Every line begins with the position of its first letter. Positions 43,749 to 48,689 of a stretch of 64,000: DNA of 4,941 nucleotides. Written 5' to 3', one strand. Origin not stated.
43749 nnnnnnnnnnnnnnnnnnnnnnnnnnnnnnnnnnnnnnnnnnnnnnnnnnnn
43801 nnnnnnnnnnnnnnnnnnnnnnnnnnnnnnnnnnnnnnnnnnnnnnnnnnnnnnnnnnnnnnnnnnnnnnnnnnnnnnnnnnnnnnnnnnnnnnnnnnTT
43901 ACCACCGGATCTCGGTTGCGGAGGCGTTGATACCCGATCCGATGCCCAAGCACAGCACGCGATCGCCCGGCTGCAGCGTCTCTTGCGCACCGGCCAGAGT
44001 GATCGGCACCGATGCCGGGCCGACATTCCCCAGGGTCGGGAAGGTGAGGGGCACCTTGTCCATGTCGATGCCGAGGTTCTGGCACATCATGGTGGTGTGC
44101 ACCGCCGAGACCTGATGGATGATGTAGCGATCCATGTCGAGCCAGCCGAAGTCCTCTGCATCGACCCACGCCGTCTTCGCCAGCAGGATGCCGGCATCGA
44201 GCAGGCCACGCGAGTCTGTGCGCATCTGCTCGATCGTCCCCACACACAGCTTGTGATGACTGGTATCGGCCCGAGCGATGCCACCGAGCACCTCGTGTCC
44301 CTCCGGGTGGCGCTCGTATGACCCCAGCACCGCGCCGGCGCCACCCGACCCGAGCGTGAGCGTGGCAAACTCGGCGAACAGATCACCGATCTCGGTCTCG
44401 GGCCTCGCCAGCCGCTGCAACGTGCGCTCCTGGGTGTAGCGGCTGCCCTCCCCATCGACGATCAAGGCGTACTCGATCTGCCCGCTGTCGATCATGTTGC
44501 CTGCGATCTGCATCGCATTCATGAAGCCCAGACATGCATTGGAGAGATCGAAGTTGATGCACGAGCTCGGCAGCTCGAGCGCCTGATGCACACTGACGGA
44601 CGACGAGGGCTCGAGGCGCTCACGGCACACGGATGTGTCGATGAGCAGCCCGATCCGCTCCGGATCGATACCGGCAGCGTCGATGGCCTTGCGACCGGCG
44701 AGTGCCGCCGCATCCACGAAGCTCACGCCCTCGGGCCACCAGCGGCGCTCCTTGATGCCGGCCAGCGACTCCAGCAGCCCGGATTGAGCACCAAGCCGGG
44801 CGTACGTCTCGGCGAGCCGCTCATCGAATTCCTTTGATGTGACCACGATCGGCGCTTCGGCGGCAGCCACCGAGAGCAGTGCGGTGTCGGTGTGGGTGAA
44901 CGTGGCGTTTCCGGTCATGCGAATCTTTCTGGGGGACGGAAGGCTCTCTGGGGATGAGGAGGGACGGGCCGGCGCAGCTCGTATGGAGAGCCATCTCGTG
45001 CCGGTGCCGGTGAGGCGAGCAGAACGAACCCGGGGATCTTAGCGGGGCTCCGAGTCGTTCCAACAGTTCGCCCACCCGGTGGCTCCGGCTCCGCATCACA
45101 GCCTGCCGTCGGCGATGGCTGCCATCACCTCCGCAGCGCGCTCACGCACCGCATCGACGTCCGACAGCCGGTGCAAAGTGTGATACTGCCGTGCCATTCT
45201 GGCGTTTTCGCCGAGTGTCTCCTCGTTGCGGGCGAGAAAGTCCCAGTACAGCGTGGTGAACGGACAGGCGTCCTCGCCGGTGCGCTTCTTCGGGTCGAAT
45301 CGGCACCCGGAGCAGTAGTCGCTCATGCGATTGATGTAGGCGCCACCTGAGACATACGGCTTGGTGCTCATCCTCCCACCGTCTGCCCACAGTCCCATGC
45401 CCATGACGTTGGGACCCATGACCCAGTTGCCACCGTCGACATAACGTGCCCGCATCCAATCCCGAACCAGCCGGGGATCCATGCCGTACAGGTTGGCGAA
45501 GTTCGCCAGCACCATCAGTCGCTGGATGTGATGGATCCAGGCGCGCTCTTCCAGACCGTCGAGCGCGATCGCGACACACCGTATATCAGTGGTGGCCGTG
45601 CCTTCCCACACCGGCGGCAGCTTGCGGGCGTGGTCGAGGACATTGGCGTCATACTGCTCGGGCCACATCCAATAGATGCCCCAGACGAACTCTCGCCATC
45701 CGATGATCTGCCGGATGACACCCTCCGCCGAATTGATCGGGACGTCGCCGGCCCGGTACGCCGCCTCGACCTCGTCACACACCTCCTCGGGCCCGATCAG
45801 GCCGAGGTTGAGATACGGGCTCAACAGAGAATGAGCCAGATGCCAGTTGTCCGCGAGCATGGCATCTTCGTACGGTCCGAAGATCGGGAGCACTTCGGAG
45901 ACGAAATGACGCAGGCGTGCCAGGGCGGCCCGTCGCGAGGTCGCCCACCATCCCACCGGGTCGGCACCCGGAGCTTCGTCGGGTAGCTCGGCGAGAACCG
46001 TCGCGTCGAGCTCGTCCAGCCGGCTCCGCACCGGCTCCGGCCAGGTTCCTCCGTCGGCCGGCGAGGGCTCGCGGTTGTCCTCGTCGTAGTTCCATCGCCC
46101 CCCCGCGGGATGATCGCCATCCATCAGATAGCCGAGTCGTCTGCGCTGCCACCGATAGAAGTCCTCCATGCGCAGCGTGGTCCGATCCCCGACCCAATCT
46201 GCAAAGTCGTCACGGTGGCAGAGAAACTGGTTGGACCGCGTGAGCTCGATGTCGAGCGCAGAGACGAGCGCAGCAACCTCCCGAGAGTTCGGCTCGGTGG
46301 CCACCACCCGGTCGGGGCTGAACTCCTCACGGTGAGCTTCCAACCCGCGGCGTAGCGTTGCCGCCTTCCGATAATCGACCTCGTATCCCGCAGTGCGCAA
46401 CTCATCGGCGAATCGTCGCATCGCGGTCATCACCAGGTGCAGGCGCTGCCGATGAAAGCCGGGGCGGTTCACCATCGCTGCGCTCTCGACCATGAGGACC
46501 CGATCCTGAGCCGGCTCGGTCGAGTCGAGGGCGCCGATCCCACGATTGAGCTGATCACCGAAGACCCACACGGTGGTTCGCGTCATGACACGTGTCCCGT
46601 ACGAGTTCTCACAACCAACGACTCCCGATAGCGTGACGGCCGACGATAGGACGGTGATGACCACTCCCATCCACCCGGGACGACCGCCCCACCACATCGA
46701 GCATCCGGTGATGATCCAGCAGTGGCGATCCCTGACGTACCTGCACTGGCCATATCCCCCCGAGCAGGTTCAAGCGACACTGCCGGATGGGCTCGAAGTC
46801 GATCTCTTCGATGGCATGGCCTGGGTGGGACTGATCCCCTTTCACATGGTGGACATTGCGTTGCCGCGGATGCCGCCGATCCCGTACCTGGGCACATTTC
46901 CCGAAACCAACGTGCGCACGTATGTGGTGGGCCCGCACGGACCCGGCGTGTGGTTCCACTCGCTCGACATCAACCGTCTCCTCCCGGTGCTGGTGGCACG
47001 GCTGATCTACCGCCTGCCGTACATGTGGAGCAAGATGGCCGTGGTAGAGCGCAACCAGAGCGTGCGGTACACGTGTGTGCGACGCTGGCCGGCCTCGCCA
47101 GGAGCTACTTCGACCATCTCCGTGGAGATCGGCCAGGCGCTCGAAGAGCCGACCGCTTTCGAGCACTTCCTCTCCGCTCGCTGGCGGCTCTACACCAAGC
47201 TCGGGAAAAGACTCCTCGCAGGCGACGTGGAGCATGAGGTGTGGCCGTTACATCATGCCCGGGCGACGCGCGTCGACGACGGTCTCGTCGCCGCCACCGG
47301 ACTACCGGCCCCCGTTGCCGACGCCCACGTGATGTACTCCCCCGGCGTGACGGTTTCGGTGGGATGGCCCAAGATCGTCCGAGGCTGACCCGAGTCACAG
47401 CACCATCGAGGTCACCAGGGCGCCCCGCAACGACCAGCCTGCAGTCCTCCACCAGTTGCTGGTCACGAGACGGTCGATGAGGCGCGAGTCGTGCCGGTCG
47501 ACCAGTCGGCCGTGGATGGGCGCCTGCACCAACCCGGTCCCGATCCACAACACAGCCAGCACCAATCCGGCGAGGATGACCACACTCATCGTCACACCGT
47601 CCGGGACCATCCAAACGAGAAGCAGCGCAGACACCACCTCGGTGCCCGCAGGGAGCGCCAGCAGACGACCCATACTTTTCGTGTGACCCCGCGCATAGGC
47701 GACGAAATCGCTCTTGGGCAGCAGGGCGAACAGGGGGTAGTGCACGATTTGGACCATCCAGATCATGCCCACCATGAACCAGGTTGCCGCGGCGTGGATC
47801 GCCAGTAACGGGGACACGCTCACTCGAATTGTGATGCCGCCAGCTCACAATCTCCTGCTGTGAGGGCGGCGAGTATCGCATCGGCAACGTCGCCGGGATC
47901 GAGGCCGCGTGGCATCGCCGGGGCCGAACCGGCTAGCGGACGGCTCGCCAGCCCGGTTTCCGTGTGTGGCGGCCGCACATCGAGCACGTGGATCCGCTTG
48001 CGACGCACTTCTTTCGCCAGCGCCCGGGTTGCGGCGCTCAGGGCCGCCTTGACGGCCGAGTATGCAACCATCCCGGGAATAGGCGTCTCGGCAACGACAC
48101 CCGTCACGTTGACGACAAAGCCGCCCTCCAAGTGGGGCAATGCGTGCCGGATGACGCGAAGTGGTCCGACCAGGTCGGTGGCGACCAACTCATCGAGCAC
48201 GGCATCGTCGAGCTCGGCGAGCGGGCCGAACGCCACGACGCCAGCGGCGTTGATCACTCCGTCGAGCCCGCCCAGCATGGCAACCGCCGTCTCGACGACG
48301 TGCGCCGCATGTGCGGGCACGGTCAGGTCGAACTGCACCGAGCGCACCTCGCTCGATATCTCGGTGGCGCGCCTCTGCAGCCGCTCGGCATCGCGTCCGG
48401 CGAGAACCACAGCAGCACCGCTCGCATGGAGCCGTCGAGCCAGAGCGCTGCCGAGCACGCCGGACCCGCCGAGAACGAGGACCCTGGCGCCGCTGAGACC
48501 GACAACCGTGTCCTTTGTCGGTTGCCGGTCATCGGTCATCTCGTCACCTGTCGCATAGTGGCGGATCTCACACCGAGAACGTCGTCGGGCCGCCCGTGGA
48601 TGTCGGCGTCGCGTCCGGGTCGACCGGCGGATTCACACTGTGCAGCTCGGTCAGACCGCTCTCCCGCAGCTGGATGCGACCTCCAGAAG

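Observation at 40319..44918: Complete oleA-oleBC-oleD long-chain olefin biosynthesis cluster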

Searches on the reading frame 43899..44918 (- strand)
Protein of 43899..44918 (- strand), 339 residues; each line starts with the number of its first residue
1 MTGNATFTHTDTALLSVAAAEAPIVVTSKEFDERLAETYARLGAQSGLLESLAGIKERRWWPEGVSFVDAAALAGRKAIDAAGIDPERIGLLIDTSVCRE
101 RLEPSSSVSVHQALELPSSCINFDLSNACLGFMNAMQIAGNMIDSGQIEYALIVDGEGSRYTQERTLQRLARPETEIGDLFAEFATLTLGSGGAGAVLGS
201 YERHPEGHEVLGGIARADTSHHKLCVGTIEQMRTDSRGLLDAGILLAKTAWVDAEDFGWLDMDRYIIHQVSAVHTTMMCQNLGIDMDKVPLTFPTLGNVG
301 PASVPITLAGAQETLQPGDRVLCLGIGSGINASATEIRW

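Call 6: search_protein_families(library=ncbifam, proteins=[window:43899-44918:-], max_evalue=0.00001)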
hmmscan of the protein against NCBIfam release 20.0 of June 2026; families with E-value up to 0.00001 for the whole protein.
window:43899-44918:- (339 aa): 11 families
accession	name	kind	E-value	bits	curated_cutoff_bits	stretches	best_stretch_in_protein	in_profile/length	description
NF006720.0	PRK09258.1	equivalog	2.1e-130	434.9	285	1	8-339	2-338/338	3-oxoacyl-ACP synthase III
NF006829.0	PRK09352.1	subfamily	8.1e-31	107.2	249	2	44-157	30-142/322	beta-ketoacyl-ACP synthase 3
TIGR00747.1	fabH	subfamily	1.2e-26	93.6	292.1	2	53-157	37-140/322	beta-ketoacyl-ACP synthase III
NF004623.0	PRK05963.1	equivalog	1.7e-24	86.7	437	2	36-146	23-132/328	beta-ketoacyl-ACP synthase III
NF005541.0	PRK07204.1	equivalog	1.2e-19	70.9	402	2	40-157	26-143/329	beta-ketoacyl-ACP synthase III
NF003274.0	PRK04262.1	equivalog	2.3e-17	63.1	244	2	71-158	55-142/347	hydroxymethylglutaryl-CoA synthase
TIGR00748.1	HMG_CoA_syn_Arc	equivalog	3e-11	43.1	353.35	0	261-337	227-305/345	hydroxymethylglutaryl-CoA synthase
NF005308.0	PRK06840.1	equivalog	1.6e-10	40.6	315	1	53-223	39-194/339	3-oxoacyl-ACP synthase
NF005703.0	PRK07515.1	equivalog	1e-09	37.8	304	1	68-157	97-184/373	beta-ketoacyl-ACP synthase III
NF009519.0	PRK12880.1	equivalog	1e-08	34.9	436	1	49-155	42-148/353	beta-ketoacyl-ACP synthase III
NF005293.2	PRK06816.1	subfamily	7.3e-06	25.3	450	0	80-158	74-151/378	StlD/DarB family beta-ketosynthase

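Call 7: search_protein_families(library=pfam, proteins=[window:43899-44918:-], max_evalue=0.00001)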
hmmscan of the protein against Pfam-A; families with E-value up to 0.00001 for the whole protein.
window:43899-44918:- (339 aa): 2 families
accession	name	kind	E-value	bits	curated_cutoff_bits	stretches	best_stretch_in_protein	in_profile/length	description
PF08541.16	ACP_syn_III_C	-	9.7e-17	61.4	26.6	1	259-339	8-90/90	3-Oxoacyl-[acyl-carrier-protein (ACP)] synthase III C terminal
PF08545.16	ACP_syn_III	-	4.7e-08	33.2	24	1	123-157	1-35/80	3-Oxoacyl-[acyl-carrier-protein (ACP)] synthase III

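Call 8: search_solved_structures(query=window:43899-44918:-, max_evalue=1e-10, show_alignments=1)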
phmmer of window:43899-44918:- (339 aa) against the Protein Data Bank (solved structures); distinct sequences matched with E-value up to 1e-10: 36.
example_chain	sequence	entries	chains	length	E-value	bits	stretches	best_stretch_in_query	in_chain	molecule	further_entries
3row_A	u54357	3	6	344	5.7e-81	275.5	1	12-339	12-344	3-oxoacyl-[ACP] synthase III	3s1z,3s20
3s21_A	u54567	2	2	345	5.8e-81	275.5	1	12-339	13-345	3-oxoacyl-[ACP] synthase III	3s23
5vxf_A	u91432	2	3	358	1.7e-80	273.9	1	12-339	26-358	3-oxoacyl-[ACP] synthase III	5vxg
5vxh_A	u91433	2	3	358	1.7e-80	273.9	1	12-339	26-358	3-oxoacyl-[ACP] synthase III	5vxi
3fk5_A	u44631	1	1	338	2e-80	273.7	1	13-339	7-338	3-oxoacyl-synthase III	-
5vxd_A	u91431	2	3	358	4.6e-80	272.5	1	12-339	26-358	3-oxoacyl-[ACP] synthase III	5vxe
6b2s_A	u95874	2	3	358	6.2e-80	272.1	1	12-339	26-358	3-oxoacyl-[ACP] synthase III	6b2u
6b2t_A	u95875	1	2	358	1.2e-79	271.1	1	12-339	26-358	3-oxoacyl-[ACP] synthase III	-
4kti_A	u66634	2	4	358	1.2e-79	271.1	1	12-339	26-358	3-oxoacyl-[ACP] synthase III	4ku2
4ktm_A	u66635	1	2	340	1.5e-79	270.8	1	13-339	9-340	3-oxoacyl-[ACP] synthase III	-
4ku3_A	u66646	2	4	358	1.7e-79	270.7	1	12-339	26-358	3-oxoacyl-[ACP] synthase III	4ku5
6b2r_A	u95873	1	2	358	1.7e-79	270.7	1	12-339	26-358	3-oxoacyl-[ACP] synthase III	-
4ryb_A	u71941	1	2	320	6.1e-20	74.9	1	50-333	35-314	3-oxoacyl-[acyl-carrier-protein] synthase 3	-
9j6e_A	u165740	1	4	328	7.3e-18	68.1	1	36-335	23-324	3-oxopimeloyl-[acyl-carrier-protein] synthase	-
6kue_A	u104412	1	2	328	8.6e-18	67.9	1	36-335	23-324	3-oxoacyl-[acyl-carrier-protein] synthase III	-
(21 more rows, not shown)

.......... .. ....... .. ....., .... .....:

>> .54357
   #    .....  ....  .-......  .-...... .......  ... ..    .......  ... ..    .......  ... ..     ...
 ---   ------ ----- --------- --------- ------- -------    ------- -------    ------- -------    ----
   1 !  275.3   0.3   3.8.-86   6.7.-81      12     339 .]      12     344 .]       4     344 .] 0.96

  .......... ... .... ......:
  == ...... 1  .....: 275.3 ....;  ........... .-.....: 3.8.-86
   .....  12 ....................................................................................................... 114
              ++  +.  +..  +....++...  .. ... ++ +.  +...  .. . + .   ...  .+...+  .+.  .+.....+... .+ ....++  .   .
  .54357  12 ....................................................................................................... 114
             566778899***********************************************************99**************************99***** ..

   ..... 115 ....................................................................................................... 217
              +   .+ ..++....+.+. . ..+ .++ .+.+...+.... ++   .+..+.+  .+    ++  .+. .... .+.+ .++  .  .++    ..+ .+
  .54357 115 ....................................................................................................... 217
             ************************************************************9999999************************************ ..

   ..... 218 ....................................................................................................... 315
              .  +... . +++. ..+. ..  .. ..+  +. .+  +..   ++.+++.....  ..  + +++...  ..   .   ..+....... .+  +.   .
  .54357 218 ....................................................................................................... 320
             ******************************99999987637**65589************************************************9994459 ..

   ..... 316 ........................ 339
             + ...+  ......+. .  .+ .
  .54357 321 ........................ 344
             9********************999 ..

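Call 11: list_cluster_members(proteins=[window:43899-44918:-, window:41320-43905:-, window:40319-41323:-])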
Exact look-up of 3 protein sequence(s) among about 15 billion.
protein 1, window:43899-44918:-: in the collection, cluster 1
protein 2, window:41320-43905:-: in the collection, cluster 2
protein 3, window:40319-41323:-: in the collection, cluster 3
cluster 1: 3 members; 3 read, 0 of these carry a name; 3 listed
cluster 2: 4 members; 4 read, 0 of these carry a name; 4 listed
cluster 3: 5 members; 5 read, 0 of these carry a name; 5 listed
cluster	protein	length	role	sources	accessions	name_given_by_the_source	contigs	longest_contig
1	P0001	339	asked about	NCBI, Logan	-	-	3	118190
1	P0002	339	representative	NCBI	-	-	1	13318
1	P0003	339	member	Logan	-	-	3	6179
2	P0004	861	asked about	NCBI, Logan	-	-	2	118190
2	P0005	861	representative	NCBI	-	-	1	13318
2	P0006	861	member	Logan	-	-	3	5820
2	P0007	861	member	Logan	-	-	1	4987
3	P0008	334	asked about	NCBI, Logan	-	-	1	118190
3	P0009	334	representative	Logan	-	-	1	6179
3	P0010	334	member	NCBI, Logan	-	-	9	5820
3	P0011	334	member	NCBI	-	-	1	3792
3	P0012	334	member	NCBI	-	-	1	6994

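Call 25: find_encoding_contigs(protein=window:43899-44918:-, flank=10000, max_places=6)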
Protein window:43899-44918:- (339 aa): 4 contigs read that carry it; 4 places shown.
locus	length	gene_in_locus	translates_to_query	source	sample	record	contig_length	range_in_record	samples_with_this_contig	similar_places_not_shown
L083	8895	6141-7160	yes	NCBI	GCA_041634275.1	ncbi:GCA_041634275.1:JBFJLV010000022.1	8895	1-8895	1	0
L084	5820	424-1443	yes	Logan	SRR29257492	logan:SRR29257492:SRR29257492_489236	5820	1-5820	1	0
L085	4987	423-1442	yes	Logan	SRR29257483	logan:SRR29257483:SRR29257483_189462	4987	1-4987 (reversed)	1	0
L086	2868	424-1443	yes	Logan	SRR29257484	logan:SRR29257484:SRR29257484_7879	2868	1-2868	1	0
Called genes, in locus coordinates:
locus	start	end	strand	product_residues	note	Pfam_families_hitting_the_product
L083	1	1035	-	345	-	?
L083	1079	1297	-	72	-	-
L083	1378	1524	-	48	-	PF04964:Flp_Fap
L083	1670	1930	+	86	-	-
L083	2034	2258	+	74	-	-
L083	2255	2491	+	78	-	-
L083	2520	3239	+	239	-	PF23441:SDR (weak), PF00106:adh_short, PF01370:Epimerase (weak), PF03435:Sacchrp_dh_NADP (faint), PF08659:KR, PF13561:adh_short_C2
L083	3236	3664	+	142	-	-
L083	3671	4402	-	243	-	PF09844:DUF2071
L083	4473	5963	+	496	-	PF04244:DPRP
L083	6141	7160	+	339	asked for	PF08545:ACP_syn_III (weak), PF08541:ACP_syn_III_C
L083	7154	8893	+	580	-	?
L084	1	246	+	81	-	?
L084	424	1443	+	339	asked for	PF08545:ACP_syn_III (weak), PF08541:ACP_syn_III_C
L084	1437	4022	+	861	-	PF00561:Abhydrolase_1, PF12146:Hydrolase_4, PF12697:Abhydrolase_6, PF00501:AMP-binding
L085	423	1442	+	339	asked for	PF08545:ACP_syn_III (weak), PF08541:ACP_syn_III_C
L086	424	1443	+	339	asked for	PF08545:ACP_syn_III (weak), PF08541:ACP_syn_III_C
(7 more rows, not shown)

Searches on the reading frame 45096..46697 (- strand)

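Call 22: search_protein_families(library=pfam, proteins=[window:45096-46697:-], max_evalue=0.0001)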
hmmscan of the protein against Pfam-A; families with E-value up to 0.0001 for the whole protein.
window:45096-46697:- (533 aa): 1 family
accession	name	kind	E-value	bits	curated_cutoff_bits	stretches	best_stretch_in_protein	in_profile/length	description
PF04244.19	DPRP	-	1.1e-53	182.8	22.1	1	43-240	1-210/224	Deoxyribodipyrimidine photo-lyase-related protein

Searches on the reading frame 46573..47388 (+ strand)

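Call 22: search_protein_families(library=pfam, proteins=[window:46573-47388:+], max_evalue=0.0001)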
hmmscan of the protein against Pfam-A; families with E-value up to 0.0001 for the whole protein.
window:46573-47388:+ (271 aa): 1 family
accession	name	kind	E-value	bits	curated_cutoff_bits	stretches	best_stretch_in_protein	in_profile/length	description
PF09844.14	DUF2071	-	2.1e-70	237.1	27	1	49-259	2-211/212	Uncharacterized conserved protein (COG2071)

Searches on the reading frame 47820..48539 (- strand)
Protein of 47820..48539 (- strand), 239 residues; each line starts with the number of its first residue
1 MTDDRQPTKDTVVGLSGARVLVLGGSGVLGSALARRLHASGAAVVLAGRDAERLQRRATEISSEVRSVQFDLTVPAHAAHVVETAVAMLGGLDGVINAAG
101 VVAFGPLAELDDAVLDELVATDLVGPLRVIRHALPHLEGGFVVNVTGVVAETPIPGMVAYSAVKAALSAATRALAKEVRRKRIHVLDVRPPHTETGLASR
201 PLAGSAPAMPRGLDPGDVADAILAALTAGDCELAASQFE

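Call 22: search_protein_families(library=pfam, proteins=[window:47820-48539:-], max_evalue=0.0001)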
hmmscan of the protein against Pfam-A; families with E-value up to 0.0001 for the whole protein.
window:47820-48539:- (239 aa): 6 families
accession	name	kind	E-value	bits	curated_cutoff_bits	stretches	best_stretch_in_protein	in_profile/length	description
PF00106.31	adh_short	-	2.7e-38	131.8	26.6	1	20-198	3-187/195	short chain dehydrogenase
PF13561.12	adh_short_C2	-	1.3e-30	107.2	27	1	29-201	8-184/236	Enoyl-(Acyl carrier protein) reductase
PF08659.16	KR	-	2.3e-14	54.1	22.6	1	19-173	2-162/180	KR domain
PF01370.27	Epimerase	-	3.2e-07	30.4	20.9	1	20-136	1-105/240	NAD dependent epimerase/dehydratase family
PF23441.1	SDR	-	3.7e-06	27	27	1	89-187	87-190/258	SDR-like rossmann domain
PF03435.24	Sacchrp_dh_NADP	-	1.3e-05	26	25.1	0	20-109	1-86/129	Saccharopine dehydrogenase NADP binding domain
